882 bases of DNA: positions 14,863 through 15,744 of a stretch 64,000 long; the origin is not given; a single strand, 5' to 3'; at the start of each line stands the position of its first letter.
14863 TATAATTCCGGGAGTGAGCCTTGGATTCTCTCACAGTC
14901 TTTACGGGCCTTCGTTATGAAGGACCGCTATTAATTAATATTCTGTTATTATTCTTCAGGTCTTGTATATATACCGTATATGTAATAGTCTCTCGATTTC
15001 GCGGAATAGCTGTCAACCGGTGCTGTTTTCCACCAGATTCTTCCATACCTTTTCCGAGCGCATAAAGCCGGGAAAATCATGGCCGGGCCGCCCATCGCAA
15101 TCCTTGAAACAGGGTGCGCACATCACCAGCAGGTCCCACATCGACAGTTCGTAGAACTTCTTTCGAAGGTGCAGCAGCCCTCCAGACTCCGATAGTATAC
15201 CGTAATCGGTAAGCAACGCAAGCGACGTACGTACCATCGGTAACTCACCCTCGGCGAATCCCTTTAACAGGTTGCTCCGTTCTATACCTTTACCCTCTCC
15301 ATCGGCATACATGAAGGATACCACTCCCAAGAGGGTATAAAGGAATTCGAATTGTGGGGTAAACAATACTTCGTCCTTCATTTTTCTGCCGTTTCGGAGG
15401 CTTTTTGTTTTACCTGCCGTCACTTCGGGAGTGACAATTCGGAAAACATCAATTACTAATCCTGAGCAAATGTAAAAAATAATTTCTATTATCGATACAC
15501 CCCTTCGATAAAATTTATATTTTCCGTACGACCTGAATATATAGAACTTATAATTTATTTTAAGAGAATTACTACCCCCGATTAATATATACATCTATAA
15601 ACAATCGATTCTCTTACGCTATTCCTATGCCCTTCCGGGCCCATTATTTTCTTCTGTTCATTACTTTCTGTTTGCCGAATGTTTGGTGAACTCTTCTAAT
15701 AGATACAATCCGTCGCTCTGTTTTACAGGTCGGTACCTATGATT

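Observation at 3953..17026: Five-part phase-variation module, present twice in the window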

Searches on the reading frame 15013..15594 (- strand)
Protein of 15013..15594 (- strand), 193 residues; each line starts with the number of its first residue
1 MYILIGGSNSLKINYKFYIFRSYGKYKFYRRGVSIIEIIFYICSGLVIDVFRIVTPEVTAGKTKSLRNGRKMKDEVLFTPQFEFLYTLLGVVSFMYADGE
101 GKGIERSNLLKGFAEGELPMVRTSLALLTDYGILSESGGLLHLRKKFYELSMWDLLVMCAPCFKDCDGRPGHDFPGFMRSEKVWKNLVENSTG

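Call 66: find_encoding_contigs(protein=window:15013-15594:-, flank=10000, max_places=10)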
Protein window:15013-15594:- (193 aa): 1 contig read that carries it; 1 place shown.
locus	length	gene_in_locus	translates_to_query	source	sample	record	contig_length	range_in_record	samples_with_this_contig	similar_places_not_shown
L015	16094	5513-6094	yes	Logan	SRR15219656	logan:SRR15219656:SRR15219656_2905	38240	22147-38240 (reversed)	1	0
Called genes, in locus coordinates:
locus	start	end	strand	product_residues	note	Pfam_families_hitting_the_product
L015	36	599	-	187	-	PF02441:Flavoprotein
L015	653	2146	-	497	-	PF20695:UbiD_N, PF01977:UbiD, PF20696:UbiD_C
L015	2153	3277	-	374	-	PF07690:MFS_1, PF12832:MFS_1_like, PF07690:MFS_1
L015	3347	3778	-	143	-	PF22381:Staph_reg_Sar_Rot (weak), PF12802:MarR_2, PF01047:MarR, PF13463:HTH_27 (weak)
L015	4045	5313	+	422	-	PF13102:Phage_int_SAM_5, PF00589:Phage_integrase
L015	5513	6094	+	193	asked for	-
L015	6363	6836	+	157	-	PF12099:DUF3575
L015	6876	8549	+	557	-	-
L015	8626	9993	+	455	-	PF15495:Fimbrillin_C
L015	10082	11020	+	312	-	PF08842:Mfa2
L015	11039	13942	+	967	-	-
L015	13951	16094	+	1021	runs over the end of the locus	PF06321:P_gingi_FimA (weak)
